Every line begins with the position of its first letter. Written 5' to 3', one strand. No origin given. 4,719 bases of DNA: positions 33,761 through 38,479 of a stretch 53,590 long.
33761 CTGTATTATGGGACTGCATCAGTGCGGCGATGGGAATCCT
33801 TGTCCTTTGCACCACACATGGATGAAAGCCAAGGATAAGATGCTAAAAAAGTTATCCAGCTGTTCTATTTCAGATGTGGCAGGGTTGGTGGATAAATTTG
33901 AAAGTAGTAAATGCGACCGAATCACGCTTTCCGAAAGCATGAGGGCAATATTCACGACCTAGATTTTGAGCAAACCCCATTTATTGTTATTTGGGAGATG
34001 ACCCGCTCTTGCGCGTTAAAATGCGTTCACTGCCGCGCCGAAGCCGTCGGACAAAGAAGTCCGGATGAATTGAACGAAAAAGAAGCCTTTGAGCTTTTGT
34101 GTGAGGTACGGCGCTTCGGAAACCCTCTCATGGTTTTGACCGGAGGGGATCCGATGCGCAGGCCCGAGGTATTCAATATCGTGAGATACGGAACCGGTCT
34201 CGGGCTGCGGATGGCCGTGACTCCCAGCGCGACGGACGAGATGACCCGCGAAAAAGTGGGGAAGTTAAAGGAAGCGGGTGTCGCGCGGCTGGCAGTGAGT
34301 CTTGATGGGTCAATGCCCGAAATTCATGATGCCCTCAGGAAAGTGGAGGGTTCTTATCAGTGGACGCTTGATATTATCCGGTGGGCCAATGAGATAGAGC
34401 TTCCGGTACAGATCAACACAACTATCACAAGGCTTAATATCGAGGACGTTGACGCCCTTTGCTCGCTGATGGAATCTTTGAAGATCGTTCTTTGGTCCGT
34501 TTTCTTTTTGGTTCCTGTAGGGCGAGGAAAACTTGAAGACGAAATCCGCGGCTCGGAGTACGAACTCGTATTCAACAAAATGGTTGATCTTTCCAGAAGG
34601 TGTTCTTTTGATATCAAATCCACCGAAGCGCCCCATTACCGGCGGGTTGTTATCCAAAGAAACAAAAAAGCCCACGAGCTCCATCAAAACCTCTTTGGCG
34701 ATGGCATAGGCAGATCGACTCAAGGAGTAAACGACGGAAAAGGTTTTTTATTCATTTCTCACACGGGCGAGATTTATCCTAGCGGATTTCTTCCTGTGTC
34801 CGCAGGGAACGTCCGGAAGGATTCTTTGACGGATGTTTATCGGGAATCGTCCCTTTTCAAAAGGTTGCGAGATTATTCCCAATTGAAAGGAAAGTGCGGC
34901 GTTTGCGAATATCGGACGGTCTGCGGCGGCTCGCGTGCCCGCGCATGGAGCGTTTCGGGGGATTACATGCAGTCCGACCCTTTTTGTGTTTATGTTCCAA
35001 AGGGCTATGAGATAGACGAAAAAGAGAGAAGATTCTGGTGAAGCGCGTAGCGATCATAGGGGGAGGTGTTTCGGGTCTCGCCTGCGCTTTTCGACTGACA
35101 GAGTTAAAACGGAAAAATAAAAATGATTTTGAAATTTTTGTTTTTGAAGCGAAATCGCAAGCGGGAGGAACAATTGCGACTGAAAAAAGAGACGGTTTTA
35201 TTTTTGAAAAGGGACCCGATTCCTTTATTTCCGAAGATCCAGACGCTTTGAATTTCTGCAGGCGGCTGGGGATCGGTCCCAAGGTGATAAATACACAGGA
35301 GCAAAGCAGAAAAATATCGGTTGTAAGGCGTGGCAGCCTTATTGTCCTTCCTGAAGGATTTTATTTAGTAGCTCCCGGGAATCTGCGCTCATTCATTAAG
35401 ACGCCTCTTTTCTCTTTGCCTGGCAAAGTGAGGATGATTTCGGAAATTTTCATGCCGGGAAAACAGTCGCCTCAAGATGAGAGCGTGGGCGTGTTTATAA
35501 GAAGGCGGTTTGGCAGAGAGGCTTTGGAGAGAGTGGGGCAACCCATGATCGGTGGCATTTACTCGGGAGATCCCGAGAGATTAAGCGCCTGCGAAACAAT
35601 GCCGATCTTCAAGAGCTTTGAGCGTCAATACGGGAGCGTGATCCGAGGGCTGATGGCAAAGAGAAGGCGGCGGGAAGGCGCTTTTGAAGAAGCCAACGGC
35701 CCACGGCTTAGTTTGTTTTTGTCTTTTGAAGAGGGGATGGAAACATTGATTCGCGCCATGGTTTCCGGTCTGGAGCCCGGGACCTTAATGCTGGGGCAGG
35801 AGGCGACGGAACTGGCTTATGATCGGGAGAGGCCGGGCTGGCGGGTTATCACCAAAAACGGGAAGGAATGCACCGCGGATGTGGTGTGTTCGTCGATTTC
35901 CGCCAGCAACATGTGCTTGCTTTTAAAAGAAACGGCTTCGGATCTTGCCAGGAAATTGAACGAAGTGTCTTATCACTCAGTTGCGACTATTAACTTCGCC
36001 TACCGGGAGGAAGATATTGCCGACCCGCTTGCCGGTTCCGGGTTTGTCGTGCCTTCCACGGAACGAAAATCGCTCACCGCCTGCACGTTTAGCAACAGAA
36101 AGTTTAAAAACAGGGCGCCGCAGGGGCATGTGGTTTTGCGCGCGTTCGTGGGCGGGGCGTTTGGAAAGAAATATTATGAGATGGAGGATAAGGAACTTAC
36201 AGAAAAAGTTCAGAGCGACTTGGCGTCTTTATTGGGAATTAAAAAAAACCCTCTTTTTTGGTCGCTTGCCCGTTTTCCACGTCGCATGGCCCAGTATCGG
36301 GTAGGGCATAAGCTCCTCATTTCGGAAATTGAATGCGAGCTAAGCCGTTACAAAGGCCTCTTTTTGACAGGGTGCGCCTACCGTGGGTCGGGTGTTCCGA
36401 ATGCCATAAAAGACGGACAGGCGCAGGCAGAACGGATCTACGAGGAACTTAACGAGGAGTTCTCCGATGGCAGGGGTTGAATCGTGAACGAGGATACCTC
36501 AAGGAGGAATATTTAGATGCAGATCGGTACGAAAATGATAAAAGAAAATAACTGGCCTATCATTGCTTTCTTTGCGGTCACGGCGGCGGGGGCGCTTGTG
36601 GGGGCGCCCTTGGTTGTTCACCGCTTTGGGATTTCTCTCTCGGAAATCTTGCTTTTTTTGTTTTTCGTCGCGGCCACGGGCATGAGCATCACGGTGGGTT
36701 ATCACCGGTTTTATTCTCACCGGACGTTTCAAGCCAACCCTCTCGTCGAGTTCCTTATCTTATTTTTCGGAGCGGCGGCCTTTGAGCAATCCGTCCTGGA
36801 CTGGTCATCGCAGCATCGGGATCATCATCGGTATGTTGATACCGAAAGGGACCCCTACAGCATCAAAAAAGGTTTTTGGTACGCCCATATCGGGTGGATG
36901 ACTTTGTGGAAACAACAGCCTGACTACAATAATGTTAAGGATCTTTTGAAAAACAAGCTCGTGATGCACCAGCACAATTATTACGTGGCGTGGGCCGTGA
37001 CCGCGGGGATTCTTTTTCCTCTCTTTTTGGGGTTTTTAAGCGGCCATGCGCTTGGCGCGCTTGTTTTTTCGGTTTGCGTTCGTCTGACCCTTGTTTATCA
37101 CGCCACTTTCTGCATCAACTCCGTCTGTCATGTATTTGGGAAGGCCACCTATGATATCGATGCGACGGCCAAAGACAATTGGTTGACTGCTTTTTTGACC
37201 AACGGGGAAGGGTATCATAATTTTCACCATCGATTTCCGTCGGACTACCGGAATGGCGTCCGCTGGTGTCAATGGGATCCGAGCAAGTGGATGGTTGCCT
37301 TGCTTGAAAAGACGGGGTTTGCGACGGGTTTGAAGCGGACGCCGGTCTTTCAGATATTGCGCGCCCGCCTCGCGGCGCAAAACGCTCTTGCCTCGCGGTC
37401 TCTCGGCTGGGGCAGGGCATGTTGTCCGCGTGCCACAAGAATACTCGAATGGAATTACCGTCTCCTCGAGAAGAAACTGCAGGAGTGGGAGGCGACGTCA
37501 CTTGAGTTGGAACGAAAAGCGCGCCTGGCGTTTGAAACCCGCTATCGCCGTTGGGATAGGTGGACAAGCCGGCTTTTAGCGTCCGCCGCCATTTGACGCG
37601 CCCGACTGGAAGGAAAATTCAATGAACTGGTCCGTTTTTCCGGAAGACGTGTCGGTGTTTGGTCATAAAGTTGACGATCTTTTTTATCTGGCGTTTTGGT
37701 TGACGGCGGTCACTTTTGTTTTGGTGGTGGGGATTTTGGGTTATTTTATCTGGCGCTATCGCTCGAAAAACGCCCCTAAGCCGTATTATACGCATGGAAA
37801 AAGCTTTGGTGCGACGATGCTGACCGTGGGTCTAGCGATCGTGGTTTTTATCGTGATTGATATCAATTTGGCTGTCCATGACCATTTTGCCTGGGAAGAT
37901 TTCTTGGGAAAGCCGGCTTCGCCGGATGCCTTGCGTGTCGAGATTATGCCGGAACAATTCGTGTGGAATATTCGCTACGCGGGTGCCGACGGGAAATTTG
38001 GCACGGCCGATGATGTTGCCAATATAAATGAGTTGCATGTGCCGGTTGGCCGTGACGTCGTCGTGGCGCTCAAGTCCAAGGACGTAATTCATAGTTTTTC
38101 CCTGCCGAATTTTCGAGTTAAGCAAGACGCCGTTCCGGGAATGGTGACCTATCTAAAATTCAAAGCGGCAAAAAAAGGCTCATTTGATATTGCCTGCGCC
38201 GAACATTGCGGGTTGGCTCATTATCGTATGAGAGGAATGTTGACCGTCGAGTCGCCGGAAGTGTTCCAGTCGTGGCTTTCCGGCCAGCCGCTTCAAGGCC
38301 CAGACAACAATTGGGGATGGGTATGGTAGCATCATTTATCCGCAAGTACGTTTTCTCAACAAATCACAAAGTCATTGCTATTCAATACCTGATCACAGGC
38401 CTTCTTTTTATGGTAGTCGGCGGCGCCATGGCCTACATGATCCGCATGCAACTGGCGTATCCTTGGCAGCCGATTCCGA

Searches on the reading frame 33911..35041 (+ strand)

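Call 86: search_protein_families(library=pfam, proteins=[window:33911-35041:+])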
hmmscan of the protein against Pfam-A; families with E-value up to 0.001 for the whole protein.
window:33911-35041:+ (376 aa): 2 families
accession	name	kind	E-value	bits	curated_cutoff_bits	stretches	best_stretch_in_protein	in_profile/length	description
PF04055.27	Radical_SAM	-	2.4e-18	67.3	29.5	1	29-184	2-163/166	Radical SAM superfamily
PF13186.11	SPASM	-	0.00032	21.4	21.5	1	277-332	5-66/67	Iron-sulfur cluster-binding domain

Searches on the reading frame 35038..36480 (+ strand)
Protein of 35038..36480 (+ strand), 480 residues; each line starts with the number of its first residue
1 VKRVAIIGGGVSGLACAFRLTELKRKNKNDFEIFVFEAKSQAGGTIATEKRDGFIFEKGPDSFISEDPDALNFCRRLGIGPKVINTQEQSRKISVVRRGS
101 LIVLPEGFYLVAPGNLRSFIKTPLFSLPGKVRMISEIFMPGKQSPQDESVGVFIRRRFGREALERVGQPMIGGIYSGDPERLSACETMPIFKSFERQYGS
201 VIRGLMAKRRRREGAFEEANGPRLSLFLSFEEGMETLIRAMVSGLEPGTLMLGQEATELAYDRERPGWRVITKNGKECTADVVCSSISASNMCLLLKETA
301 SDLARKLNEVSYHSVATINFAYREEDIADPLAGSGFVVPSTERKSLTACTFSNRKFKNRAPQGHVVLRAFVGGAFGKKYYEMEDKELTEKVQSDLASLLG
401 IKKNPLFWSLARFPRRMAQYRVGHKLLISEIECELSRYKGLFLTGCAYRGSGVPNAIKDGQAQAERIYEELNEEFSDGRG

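Call 86: search_protein_families(library=pfam, proteins=[window:35038-36480:+])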
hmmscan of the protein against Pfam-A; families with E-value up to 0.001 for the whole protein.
window:35038-36480:+ (480 aa): 4 families
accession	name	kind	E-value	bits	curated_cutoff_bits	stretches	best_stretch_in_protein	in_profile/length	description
PF01593.30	Amino_oxidase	-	2e-49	169.5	19.8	1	11-467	1-442/443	Flavin containing amine oxidoreductase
PF13450.12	NAD_binding_8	-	3.7e-13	50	21.9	1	6-77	1-68/68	NAD(P)-binding Rossmann-like domain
PF13454.12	NAD_binding_9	-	6.4e-07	29.9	21.8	1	5-51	1-45/155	FAD-NAD(P)-binding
PF01266.30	DAO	-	1.8e-05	24.9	27.9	1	3-45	1-38/353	FAD dependent oxidoreductase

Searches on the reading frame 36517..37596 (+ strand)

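Call 86: search_protein_families(library=pfam, proteins=[window:36517-37596:+])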
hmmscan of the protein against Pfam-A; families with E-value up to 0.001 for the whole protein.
window:36517-37596:+ (359 aa): 1 family
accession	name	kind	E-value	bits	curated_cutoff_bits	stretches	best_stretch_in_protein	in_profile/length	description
PF00487.30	FA_desaturase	-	9.5e-20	71.9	29.7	1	47-252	7-230/253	Fatty acid desaturase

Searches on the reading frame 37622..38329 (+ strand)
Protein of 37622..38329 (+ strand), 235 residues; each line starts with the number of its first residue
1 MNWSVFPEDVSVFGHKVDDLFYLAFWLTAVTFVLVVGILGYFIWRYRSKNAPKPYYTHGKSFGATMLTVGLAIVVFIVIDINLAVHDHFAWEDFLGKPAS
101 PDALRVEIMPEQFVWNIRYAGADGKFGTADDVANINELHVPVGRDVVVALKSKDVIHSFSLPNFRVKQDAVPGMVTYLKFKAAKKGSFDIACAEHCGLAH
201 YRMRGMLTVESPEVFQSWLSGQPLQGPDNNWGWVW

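Call 86: search_protein_families(library=pfam, proteins=[window:37622-38329:+])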
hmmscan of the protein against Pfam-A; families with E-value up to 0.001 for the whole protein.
window:37622-38329:+ (235 aa): 3 families
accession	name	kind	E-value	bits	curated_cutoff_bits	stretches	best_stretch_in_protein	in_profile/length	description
PF00116.26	COX2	-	4.1e-14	52.9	22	1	135-203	45-113/120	Cytochrome C oxidase subunit II, periplasmic domain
PF13473.12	Cupredoxin_1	-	7.6e-06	26.3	27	1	130-209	29-104/104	Cupredoxin-like domain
PF13858.11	DUF4199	-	0.001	20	32.3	0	21-79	28-84/165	Protein of unknown function (DUF4199)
